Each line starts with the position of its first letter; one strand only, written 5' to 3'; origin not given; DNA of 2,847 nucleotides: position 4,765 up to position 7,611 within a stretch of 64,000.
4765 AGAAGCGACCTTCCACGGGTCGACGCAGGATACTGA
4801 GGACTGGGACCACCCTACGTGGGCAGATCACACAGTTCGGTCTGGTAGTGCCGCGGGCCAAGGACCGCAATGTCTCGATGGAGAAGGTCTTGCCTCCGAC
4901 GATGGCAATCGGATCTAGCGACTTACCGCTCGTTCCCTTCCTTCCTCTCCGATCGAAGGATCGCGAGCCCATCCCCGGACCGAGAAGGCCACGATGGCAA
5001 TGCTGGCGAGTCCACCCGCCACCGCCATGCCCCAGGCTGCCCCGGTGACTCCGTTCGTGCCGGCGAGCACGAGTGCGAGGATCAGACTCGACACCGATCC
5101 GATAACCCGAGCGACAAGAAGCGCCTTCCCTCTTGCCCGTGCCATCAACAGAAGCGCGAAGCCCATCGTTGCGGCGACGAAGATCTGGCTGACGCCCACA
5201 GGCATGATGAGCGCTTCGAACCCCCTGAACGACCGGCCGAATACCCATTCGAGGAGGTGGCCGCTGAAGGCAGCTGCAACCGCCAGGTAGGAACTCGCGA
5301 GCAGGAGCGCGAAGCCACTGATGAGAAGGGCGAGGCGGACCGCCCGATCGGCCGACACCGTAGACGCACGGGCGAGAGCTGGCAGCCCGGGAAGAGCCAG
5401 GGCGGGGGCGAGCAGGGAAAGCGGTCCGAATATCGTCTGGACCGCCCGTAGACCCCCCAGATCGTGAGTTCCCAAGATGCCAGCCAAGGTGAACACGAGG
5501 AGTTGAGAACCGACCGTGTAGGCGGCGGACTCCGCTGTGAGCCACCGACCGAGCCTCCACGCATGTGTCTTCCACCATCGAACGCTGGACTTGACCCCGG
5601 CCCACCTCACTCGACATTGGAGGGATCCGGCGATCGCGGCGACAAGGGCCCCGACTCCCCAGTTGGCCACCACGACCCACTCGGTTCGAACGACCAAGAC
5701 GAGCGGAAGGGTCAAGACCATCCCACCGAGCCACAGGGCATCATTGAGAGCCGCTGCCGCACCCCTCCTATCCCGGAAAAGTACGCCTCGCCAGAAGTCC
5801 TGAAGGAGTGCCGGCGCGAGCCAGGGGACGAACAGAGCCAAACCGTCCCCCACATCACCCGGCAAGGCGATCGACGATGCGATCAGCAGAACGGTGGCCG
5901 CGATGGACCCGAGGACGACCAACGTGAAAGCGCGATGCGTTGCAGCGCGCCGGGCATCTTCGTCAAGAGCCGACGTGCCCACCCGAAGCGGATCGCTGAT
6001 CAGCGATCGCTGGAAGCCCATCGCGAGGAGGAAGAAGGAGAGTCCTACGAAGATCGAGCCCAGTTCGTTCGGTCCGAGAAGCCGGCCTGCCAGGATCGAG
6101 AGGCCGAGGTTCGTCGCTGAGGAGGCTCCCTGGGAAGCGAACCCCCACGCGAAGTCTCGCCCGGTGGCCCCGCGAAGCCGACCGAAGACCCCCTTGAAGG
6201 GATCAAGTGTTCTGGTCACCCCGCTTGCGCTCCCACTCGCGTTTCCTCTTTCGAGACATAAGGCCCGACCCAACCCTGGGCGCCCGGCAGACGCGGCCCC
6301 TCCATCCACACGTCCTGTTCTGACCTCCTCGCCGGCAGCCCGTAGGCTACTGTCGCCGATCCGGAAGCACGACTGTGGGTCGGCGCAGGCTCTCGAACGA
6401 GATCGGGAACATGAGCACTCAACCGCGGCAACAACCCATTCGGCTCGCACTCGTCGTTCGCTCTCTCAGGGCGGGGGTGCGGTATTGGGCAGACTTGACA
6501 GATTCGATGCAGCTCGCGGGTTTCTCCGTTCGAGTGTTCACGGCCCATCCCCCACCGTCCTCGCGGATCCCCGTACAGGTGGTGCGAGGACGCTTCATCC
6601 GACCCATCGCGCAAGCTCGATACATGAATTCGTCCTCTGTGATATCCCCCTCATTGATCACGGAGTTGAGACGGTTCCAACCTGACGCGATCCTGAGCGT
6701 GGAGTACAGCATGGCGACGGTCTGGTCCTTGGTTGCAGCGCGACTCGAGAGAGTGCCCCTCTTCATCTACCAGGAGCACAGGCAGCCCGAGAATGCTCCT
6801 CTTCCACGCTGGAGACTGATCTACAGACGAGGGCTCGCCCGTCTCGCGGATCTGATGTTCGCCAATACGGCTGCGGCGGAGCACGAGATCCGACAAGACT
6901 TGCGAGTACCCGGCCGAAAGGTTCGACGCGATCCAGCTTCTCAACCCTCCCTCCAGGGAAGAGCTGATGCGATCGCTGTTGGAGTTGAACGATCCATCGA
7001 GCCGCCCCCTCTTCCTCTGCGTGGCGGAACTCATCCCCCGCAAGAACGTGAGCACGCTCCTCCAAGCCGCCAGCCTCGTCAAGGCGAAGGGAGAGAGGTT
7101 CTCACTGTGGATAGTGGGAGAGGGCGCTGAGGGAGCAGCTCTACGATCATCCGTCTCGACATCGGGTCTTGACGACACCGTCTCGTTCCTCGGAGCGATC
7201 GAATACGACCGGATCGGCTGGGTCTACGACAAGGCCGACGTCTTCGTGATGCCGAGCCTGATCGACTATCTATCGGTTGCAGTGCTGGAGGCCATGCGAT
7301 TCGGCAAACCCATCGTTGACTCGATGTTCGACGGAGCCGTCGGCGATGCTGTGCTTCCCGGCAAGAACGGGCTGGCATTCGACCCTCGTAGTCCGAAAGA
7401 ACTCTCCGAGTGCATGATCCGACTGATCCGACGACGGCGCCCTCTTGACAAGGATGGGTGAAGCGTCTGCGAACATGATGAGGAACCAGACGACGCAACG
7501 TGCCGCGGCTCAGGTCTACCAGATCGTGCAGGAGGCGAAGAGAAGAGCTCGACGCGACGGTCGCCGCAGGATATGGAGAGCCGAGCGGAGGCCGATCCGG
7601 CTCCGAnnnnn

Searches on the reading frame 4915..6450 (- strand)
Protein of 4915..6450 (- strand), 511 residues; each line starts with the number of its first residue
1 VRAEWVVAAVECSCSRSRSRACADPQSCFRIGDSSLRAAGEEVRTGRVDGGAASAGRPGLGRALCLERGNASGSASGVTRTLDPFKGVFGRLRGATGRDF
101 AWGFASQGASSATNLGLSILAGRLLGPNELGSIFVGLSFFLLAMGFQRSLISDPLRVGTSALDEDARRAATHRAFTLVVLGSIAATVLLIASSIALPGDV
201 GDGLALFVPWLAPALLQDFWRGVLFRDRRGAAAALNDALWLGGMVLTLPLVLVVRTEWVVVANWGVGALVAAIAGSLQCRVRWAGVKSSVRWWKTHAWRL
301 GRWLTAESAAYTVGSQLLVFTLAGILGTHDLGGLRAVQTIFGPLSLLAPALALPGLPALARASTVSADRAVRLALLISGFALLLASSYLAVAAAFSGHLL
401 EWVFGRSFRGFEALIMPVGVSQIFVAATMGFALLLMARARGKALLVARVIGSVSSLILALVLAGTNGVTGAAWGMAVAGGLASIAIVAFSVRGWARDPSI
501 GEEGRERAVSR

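Call 41: search_protein_families(library=pfam, proteins=[window:4915-6450:-], max_evalue=0.001)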
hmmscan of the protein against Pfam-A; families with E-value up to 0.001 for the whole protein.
window:4915-6450:- (511 aa): 0 families

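Call 75: search_protein_families(library=pfam, proteins=[window:4915-6450:-], max_evalue=1)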
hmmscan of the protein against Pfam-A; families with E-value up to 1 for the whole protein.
window:4915-6450:- (511 aa): 0 families

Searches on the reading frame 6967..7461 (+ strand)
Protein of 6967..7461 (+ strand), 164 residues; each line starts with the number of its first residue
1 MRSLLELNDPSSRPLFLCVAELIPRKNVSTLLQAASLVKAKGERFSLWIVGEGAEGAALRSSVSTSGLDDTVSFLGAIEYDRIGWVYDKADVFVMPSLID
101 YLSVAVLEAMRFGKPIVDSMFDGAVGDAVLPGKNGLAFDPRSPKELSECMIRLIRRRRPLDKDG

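Call 41: search_protein_families(library=pfam, proteins=[window:6967-7461:+], max_evalue=0.001)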
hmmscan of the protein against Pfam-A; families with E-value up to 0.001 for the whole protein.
window:6967-7461:+ (164 aa): 2 families
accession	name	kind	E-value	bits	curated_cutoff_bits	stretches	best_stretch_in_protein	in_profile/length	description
PF00534.26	Glycos_transf_1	-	8.6e-29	100.7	26.4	1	9-157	11-159/172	Glycosyl transferases group 1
PF13692.12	Glyco_trans_1_4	-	6.9e-28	98.1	27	1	14-155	2-141/142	Glycosyl transferases group 1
